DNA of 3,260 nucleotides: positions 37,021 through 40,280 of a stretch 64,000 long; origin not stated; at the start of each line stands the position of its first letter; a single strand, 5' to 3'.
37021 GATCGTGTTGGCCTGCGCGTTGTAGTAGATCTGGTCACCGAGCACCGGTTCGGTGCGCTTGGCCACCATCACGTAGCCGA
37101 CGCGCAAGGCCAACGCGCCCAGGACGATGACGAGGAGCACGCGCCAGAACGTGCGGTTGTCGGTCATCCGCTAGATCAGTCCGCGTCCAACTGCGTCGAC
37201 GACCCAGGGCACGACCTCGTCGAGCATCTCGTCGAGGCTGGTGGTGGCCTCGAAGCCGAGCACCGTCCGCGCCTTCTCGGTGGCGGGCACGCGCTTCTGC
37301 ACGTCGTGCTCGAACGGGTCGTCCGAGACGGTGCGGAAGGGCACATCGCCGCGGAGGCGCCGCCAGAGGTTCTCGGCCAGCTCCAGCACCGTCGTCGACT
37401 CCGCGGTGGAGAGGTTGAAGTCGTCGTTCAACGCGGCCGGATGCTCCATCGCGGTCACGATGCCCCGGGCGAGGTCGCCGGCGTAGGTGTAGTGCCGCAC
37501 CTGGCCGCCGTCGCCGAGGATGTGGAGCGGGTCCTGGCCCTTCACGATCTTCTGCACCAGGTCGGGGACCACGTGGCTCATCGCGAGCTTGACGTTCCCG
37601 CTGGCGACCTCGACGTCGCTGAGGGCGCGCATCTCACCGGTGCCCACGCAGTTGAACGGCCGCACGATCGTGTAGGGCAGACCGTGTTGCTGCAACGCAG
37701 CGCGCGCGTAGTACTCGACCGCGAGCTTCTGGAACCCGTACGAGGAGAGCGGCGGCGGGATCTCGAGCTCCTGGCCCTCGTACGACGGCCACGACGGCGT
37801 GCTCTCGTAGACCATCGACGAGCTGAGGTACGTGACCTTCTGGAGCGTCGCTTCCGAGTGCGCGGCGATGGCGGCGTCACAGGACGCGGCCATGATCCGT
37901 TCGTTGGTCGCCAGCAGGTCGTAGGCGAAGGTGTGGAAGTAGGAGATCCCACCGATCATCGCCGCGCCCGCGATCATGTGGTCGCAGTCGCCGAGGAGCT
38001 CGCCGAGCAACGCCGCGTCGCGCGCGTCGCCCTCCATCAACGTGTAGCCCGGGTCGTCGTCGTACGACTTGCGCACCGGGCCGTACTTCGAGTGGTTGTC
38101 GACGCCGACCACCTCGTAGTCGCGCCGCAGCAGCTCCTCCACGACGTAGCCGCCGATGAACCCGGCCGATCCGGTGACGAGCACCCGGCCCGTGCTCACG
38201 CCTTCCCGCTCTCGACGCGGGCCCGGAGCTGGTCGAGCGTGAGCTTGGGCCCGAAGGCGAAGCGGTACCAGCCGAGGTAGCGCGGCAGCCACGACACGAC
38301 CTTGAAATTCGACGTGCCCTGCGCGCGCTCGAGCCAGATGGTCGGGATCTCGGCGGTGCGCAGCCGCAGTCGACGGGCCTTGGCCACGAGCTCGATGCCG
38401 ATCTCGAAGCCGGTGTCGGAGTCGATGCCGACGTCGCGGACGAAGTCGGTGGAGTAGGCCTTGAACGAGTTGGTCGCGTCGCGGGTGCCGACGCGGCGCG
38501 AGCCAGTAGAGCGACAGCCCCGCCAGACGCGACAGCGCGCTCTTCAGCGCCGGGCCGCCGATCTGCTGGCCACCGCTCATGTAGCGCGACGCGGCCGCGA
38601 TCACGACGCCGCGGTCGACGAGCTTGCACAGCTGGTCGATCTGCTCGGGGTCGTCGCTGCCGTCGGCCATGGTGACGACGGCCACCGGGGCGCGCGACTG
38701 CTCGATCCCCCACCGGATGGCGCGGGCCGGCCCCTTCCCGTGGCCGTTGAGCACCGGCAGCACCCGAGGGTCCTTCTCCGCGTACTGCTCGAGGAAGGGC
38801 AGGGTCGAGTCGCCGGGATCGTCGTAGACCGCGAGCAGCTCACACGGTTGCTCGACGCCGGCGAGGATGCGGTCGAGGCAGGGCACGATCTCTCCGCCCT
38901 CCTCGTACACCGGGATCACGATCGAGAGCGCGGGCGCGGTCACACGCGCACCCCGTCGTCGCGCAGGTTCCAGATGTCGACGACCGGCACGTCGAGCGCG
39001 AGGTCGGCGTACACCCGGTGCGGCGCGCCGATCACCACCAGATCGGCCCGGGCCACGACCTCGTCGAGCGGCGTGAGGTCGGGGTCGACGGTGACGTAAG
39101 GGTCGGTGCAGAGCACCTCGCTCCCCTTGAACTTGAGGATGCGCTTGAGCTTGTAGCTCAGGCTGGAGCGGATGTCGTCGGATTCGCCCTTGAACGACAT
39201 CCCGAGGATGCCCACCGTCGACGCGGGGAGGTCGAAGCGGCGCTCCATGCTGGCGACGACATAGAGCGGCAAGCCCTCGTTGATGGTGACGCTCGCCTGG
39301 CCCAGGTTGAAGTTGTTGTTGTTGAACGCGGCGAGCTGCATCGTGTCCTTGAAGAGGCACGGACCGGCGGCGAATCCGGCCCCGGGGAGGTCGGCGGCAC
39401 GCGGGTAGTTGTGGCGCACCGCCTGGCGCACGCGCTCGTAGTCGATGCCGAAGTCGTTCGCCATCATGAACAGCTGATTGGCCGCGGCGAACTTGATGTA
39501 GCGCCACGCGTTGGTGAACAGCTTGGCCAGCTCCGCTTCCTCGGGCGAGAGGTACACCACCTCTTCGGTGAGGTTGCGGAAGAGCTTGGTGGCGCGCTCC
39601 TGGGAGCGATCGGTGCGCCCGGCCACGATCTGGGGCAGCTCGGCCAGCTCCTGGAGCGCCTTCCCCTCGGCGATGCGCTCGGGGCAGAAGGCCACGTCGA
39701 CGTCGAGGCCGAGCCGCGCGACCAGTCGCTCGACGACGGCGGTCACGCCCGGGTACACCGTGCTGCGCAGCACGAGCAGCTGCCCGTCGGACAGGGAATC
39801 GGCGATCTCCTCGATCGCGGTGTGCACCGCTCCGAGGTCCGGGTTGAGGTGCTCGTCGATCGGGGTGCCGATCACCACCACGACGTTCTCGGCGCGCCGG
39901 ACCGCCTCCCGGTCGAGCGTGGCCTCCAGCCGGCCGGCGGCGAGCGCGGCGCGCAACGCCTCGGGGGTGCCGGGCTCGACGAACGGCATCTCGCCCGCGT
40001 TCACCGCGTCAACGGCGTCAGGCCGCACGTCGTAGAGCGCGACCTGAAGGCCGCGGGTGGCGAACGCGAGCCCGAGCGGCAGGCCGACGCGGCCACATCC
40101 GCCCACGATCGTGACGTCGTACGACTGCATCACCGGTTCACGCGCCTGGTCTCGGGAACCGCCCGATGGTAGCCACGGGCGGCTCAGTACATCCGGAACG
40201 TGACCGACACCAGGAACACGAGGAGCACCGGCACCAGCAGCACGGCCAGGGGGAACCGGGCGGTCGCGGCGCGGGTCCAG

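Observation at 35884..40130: Arn-like / PpgS-Rv3779-like four-gene module (dehydrogenase - GT2 - epimerase/dehydratase - GT-C) chained by GTGA overlaps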

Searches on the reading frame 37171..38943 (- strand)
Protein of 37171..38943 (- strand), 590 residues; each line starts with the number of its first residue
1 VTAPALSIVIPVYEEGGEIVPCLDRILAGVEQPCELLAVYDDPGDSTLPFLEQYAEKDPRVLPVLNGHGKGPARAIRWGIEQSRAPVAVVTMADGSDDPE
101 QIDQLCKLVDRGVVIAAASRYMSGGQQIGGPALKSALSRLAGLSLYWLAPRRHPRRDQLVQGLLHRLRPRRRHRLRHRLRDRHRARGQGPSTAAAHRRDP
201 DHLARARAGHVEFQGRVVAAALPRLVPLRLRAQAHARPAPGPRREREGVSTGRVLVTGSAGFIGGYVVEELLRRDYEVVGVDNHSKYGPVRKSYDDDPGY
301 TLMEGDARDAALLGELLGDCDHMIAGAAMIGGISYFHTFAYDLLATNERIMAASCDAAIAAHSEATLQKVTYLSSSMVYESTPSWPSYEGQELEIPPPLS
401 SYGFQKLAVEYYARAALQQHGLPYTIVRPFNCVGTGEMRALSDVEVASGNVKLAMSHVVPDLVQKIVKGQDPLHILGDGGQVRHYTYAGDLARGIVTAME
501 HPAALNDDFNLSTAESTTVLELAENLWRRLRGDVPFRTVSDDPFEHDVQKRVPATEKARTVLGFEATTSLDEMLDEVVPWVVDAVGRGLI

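Call 72: find_encoding_contigs(protein=window:37171-38943:-, flank=10000, max_places=2)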
Protein window:37171-38943:- (590 aa): no gene with exactly this product is on record in the collection.

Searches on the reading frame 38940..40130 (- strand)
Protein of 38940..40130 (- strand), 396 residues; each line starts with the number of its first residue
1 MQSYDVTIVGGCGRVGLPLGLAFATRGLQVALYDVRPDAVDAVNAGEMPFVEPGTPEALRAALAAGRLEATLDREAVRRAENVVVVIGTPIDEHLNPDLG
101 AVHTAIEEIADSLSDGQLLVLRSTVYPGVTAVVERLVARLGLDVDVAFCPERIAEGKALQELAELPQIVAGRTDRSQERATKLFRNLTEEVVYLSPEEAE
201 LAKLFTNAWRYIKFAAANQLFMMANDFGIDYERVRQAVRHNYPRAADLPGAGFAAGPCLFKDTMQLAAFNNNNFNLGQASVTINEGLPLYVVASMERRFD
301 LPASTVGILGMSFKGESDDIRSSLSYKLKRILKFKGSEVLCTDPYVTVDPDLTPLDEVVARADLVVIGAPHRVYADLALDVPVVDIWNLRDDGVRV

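Call 7: search_protein_families(library=pfam, proteins=[window:38943-40130:-], max_evalue=0.01)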
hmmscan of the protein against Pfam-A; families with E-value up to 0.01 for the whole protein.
seq(396 aa): 5 families
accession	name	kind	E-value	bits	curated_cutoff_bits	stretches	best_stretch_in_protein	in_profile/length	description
PF03721.20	UDPG_MGDP_dh_N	-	7.2e-37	127.2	27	1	7-179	4-182/187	UDP-glucose/GDP-mannose dehydrogenase family, NAD binding domain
PF03720.21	UDPG_MGDP_dh_C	-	8e-12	45.9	30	1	307-380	1-91/103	UDP-glucose/GDP-mannose dehydrogenase family, UDP binding domain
PF00984.24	UDPG_MGDP_dh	-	1.1e-11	45.1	25.4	1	197-284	1-92/94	UDP-glucose/GDP-mannose dehydrogenase family, central domain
PF03446.21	NAD_binding_2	-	0.0017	18.8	21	1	11-189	6-154/161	NAD binding domain of 6-phosphogluconate dehydrogenase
PF02737.24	3HCDH_N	-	0.0084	16.5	22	0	6-81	2-80/180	3-hydroxyacyl-CoA dehydrogenase, NAD binding domain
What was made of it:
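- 38940..40130 (-): Nucleotide-sugar 6-dehydrogenase (DH), 396 aa, intact. First gene of the conserved cassette. Pfam UDPG_MGDP_dh N, central and C domains (call 7).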

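Call 8: search_protein_families(library=ncbifam, proteins=[window:38943-40130:-], max_evalue=0.01)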
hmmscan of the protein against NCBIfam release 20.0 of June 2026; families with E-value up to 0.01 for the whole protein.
seq(396 aa): 12 families
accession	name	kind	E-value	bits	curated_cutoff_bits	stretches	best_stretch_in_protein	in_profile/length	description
TIGR03026.1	NDP-sugDHase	subfamily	1.2e-83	281.2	189.8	1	6-378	3-395/413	nucleotide sugar dehydrogenase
NF040825.1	UDPMaNacDH_Arch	equivalog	1.9e-60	204.9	750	1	9-378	5-381/418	UDP-N-acetyl-D-mannosamine dehydrogenase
NF008286.0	PRK11064.1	equivalog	2.8e-47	161.2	459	1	6-376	5-401/420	UDP-N-acetyl-D-mannosamine dehydrogenase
NF041297.1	UDPGDh_AglM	equivalog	3e-43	148.3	670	1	6-347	3-360/429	UDP-glucose 6-dehydrogenase AglM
NF047673.2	TeichurnBiosyTuaD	equivalog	4.8e-37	128.1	700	1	9-347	6-354/439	UDP-glucose 6-dehydrogenase TuaD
NF011631.0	PRK15057.1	equivalog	1.9e-22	79.9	757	1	9-347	5-340/388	UDP-glucose 6-dehydrogenase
NF011729.0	PRK15182.1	equivalog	1.5e-21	76.7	592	1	7-347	10-358/425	Vi polysaccharide biosynthesis UDP-N-acetylglucosamine C-6 dehydrogenase TviB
TIGR01692.1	HIBADH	equivalog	8.7e-06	25.3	291.6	1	56-236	29-199/288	3-hydroxyisobutyrate dehydrogenase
TIGR01505.1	tartro_sem_red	equivalog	0.00026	20.3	340.75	1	40-239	16-205/291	2-hydroxy-3-oxopropionate reductase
NF012005.0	PRK15461.1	equivalog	0.00053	19.3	348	0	11-44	8-42/298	sulfolactaldehyde 3-reductase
NF008592.0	PRK11559.1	equivalog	0.00082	18.7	397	1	43-240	22-209/296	2-hydroxy-3-oxopropionate reductase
NF004783.0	PRK06129.1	equivalog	0.002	17.6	347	1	5-45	4-43/315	3-hydroxyacyl-CoA dehydrogenase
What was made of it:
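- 38940..40130 (-): TIGR03026 scores 281 bits against a cutoff of 190, and no equivalog cutoff is reached (call 8).
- On UDP-glucose 6-dehydrogenase (Ugd/TuaD/AglM equivalogs) or UDP-ManNAc dehydrogenase (WecC equivalogs): The others fall short: UDP-ManNAc DH 205/750 and 161/459, AglM 148/670, TuaD 128/700, Ugd 80/757, TviB 77/592 (call 8).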

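Call 26: search_solved_structures(query=window:38943-40130:-, max_evalue=0.00001, show_alignments=2)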
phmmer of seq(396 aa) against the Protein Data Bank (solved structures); distinct sequences matched with E-value up to 0.00001: 30.
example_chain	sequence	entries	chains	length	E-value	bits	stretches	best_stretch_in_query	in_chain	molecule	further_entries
4r16_A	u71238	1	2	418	3.6e-50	174.3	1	9-374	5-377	418aa long hypothetical UDP-N-acetyl-D-mannosaminuronic acid dehydrogenase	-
3ojl_A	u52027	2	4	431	2.7e-43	151.7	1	7-377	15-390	Cap5O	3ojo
3vtf_A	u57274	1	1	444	3.1e-41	144.9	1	9-346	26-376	UDP-glucose 6-dehydrogenase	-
4xr9_A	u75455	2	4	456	9e-38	133.5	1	7-374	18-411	CalS8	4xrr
3g79_A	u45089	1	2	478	1.2e-35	126.5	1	11-380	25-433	NDP-N-acetyl-D-galactosaminuronic acid dehydrogenase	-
1mfz_A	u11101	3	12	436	3.5e-32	115.1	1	10-343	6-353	GDP-mannose 6-dehydrogenase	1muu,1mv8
4a7p_A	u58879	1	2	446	2.1e-31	112.6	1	10-345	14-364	UDP-GLUCOSE DEHYDROGENASE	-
2y0d_A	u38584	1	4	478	1.4e-28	103.3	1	4-346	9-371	UDP-GLUCOSE DEHYDROGENASE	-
2y0c_A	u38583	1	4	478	3.5e-28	101.9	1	4-346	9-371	UDP-GLUCOSE DEHYDROGENASE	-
2y0e_A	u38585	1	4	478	4.9e-28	101.5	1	4-346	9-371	UDP-GLUCOSE DEHYDROGENASE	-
3gg2_A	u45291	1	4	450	3.6e-27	98.6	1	3-349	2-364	Sugar dehydrogenase, UDP-glucose/GDP-mannose dehydrogenase family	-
3phl_A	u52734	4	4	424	3e-22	82.4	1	7-350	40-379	UDP-glucose 6-dehydrogenase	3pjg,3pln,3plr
3pid_A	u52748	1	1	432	3e-22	82.4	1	7-350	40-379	UDP-glucose 6-dehydrogenase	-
1dli_A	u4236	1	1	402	1.2e-20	77.1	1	9-346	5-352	UDP-GLUCOSE DEHYDROGENASE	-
1dlj_A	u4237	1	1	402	2.6e-19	72.7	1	9-346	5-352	UDP-GLUCOSE DEHYDROGENASE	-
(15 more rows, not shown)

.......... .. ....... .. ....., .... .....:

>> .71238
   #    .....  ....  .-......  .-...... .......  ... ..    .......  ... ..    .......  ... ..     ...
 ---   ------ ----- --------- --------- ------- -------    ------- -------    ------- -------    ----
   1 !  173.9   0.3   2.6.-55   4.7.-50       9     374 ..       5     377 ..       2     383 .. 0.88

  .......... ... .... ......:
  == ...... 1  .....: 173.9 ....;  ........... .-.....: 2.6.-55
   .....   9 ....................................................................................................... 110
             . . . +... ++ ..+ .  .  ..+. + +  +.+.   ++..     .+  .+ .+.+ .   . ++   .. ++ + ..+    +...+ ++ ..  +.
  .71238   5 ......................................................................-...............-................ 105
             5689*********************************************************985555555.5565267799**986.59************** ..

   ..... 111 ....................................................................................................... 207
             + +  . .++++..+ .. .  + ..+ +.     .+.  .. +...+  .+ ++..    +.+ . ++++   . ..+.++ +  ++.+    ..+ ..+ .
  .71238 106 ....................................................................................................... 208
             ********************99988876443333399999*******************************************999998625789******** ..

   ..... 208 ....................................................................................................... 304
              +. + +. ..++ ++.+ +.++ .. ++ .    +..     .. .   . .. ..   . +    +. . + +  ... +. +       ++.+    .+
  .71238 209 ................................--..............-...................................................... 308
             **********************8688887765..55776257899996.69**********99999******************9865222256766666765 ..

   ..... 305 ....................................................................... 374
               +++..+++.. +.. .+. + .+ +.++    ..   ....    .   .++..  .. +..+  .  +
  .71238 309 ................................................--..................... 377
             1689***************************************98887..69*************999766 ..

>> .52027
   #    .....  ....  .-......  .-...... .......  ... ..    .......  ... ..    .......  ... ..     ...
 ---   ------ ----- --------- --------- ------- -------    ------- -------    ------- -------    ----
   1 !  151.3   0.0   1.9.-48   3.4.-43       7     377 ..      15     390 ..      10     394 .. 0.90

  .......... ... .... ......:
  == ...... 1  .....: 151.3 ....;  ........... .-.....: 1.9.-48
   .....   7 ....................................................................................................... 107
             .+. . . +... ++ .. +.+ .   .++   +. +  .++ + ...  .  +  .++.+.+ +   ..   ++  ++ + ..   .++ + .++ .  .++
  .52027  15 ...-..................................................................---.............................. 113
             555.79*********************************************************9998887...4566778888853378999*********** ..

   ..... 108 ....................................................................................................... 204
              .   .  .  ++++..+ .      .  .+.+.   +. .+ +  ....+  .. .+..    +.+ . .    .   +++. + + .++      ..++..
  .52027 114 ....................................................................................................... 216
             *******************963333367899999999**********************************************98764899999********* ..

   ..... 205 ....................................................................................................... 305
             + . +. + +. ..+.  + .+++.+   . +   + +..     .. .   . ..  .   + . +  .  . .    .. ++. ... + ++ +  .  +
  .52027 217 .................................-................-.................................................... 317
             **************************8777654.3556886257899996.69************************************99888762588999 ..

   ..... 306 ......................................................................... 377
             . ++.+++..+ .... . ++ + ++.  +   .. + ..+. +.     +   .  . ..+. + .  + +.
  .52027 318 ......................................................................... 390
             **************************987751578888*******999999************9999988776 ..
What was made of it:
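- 38940..40130 (-): Best PDB matches are P. horikoshii UDP-ManNAcA DH 4r16 (4e-50), Cap5O (3e-43) and UDP-Glc DH 3vtf (3e-41) (call 26).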

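Call 73: find_encoding_contigs(protein=window:38940-40130:-, flank=10000, max_places=2)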
Protein window:38940-40130:- (396 aa): no gene with exactly this product is on record in the collection.
